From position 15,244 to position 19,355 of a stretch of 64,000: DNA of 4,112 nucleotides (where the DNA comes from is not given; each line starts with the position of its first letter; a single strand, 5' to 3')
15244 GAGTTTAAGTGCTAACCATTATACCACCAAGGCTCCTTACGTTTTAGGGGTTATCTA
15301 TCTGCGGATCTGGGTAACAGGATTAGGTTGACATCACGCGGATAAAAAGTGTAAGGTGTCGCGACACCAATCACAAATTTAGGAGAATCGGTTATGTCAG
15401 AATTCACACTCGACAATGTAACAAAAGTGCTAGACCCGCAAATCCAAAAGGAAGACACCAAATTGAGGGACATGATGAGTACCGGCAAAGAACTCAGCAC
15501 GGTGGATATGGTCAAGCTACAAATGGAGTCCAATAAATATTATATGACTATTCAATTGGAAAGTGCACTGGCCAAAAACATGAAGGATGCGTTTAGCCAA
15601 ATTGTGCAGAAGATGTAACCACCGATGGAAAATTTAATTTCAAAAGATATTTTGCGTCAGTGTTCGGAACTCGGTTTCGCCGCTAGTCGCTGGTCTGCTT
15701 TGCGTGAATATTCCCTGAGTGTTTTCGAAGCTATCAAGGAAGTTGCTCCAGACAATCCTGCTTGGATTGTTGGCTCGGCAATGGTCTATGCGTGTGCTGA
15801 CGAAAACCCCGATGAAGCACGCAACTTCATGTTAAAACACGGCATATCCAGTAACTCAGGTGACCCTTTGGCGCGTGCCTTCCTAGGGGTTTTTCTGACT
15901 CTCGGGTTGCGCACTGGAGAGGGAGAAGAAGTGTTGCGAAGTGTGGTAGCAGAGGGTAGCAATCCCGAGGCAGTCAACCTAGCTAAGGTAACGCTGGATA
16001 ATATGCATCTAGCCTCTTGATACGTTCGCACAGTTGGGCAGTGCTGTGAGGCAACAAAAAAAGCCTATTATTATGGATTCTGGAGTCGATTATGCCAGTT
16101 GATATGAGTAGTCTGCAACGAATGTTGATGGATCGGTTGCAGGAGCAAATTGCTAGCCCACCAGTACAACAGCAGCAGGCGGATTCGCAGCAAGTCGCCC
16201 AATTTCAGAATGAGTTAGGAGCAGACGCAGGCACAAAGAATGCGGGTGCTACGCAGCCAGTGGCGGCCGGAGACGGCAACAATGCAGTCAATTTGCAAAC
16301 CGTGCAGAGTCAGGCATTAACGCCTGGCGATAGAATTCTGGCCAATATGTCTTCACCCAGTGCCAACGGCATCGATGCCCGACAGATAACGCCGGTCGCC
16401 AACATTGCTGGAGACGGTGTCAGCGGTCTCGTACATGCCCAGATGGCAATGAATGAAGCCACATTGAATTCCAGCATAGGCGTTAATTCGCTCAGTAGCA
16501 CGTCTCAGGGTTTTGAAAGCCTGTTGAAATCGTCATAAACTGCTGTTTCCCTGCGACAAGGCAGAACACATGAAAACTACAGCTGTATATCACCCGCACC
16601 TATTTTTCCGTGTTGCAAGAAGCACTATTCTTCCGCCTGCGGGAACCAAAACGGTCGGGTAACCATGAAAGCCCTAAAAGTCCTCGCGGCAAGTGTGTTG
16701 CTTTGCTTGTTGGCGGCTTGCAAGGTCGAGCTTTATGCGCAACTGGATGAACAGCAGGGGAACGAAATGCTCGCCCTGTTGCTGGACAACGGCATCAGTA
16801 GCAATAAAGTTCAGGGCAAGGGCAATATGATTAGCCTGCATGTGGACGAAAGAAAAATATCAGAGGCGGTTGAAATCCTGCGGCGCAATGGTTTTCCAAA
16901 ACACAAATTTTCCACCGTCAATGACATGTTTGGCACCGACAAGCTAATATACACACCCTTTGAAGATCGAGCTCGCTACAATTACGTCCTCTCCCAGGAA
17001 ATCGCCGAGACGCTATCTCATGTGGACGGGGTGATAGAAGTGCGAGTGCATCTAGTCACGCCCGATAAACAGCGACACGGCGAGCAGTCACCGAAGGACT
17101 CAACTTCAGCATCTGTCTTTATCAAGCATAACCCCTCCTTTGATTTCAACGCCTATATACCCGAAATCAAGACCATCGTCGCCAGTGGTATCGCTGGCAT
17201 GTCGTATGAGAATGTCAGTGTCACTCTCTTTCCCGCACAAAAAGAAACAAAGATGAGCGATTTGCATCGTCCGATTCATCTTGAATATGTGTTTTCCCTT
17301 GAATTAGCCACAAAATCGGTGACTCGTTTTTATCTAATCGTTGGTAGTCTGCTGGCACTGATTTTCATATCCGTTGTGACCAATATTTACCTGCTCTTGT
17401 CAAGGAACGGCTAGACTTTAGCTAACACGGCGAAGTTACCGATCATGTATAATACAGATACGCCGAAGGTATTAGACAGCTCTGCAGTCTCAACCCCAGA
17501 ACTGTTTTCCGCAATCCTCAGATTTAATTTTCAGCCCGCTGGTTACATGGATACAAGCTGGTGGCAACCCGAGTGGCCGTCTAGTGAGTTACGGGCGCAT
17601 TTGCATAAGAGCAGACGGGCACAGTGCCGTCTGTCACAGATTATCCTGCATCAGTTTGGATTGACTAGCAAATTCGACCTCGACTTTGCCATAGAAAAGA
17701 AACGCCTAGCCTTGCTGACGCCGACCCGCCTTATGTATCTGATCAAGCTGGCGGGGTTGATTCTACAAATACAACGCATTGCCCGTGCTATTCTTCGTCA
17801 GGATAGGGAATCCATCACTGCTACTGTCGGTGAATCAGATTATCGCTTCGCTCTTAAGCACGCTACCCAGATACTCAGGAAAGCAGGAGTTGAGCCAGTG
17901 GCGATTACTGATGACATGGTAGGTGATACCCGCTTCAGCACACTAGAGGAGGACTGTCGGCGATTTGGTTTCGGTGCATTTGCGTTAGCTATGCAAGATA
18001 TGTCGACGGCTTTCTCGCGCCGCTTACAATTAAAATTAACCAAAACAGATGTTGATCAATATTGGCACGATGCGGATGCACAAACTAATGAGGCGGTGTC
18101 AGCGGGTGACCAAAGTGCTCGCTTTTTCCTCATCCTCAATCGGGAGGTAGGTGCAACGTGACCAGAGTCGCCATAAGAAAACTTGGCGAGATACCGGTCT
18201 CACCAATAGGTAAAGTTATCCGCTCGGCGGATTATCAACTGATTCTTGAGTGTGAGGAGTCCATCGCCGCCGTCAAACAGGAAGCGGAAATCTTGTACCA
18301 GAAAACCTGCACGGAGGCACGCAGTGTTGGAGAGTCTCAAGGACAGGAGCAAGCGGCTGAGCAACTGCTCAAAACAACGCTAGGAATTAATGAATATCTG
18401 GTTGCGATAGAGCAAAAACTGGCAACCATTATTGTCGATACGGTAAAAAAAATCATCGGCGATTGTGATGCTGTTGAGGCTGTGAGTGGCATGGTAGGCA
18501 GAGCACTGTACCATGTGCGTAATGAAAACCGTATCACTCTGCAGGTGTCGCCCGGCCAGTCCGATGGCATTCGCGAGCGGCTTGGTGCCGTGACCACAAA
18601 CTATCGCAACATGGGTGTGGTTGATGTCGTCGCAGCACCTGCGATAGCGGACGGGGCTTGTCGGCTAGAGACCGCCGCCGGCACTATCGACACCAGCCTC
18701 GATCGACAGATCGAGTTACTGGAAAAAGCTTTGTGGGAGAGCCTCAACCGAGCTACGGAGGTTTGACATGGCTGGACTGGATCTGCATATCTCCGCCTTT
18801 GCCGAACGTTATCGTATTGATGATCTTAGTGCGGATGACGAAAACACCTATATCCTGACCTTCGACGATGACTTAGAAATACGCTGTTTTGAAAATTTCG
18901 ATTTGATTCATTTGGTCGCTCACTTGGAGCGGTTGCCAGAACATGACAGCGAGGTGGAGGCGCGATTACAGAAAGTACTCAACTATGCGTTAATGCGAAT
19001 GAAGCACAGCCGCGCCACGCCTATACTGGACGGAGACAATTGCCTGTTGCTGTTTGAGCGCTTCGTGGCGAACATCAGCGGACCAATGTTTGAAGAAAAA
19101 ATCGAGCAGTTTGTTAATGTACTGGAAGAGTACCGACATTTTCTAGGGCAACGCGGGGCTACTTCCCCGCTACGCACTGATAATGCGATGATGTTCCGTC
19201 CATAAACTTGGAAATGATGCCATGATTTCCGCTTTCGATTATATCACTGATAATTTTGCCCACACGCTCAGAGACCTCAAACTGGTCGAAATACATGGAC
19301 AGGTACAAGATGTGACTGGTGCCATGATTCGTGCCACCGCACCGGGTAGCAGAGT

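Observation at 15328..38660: Injectisome island with an almost full parts list but no export gate (SctV) or gatekeeper (SctW)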

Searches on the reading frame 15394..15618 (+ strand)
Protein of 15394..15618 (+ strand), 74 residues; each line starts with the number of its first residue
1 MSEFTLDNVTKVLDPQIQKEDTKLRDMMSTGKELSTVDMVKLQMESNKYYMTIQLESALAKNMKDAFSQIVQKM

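Call 4: search_protein_families(library=pfam, proteins=[window:15394-15618:+], max_evalue=0.01)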
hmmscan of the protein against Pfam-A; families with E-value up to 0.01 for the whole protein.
window:15394-15618:+ (74 aa): 1 family
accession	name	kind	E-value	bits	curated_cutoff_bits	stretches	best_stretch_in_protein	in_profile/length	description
PF09392.15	T3SS_needle_F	-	5.7e-11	42.9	29.4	1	6-74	1-71/71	Type III secretion needle MxiH, YscF, SsaG, EprI, PscF, EscF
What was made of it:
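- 15394..15618 (+): sctF needle subunit (74 aa). PF09392, E 5.7e-11 (call 4)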

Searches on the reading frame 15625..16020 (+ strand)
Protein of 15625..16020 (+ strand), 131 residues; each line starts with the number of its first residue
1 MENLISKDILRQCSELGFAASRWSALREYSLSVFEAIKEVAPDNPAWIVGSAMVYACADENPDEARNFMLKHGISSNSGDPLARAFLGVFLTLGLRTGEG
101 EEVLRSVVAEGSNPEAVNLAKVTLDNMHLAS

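Call 4: search_protein_families(library=pfam, proteins=[window:15625-16020:+], max_evalue=0.01)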
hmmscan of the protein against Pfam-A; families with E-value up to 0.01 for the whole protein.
window:15625-16020:+ (131 aa): 0 families

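Call 51: search_protein_families(library=ncbifam, proteins=[window:15625-16020:+], max_evalue=0.1)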
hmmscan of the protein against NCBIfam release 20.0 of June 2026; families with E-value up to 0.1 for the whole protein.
window:15625-16020:+ (131 aa): 1 family
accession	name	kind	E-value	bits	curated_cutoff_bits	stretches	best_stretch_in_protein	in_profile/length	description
NF052304.1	CdsG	equivalog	0.0026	17.9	170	1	30-125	27-121/133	CdsG family type III secretion system protein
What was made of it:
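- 15625..16020 (+): YscG/CdsG-like putative needle co-chaperone (131 aa). Only a weak CdsG hit (E 2.6e-3, far below the cut-off; call 51).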

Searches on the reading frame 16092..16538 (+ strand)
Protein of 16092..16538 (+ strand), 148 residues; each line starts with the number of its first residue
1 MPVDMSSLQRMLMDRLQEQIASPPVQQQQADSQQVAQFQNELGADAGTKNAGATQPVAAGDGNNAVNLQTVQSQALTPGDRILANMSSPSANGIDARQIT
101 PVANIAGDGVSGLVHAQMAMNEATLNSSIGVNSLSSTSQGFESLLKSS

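Call 4: search_protein_families(library=pfam, proteins=[window:16092-16538:+], max_evalue=0.01)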
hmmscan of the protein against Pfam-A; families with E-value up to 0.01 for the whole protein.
window:16092-16538:+ (148 aa): 0 families

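Call 51: search_protein_families(library=ncbifam, proteins=[window:16092-16538:+], max_evalue=0.1)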
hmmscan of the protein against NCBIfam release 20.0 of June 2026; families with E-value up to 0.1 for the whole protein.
window:16092-16538:+ (148 aa): 0 families
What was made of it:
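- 16092..16538 (+): Putative sctI inner rod (148 aa). No family hit (calls 4 and 51).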

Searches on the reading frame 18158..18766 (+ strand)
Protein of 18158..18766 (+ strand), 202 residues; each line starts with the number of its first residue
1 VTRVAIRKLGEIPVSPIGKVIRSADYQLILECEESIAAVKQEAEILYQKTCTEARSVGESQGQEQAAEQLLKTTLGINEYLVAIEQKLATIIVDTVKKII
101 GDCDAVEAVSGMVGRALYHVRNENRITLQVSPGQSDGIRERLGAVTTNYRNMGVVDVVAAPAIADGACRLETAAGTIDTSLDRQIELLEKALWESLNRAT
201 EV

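Call 4: search_protein_families(library=pfam, proteins=[window:18158-18766:+], max_evalue=0.01)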
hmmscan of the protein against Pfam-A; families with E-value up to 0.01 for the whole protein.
window:18158-18766:+ (202 aa): 3 families
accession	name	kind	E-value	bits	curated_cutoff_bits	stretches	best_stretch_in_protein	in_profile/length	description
PF02108.21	FliH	-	3.3e-08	34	24.1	1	68-186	12-126/128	Flagellar assembly protein FliH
PF06635.17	T3SS_SCTL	-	3.2e-07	30.5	23.3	1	21-188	28-194/206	Type 3 secretion system stator protein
PF06188.17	HrpE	-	0.0047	17.3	23.5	1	37-183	48-185/191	HrpE/YscL/FliH and V-type ATPase subunit E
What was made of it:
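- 18158..18766 (+): sctL stator. FliH 3e-8 and T3SS_SCTL 3e-7 (call 4)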

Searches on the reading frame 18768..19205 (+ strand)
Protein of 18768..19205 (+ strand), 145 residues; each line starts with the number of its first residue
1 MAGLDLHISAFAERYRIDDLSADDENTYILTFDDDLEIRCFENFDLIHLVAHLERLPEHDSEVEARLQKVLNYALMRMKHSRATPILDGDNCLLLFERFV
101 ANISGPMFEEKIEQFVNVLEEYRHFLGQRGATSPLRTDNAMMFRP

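Call 4: search_protein_families(library=pfam, proteins=[window:18768-19205:+], max_evalue=0.01)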
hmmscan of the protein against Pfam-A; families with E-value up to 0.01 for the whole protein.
window:18768-19205:+ (145 aa): 1 family
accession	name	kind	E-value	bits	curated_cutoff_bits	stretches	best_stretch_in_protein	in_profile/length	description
PF05932.18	CesT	-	4e-08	33.8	22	1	8-123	3-119/119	Tir chaperone protein (CesT) family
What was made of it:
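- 18768..19205 (+): CesT-type class I chaperone. PF05932, 4e-8 (call 4)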
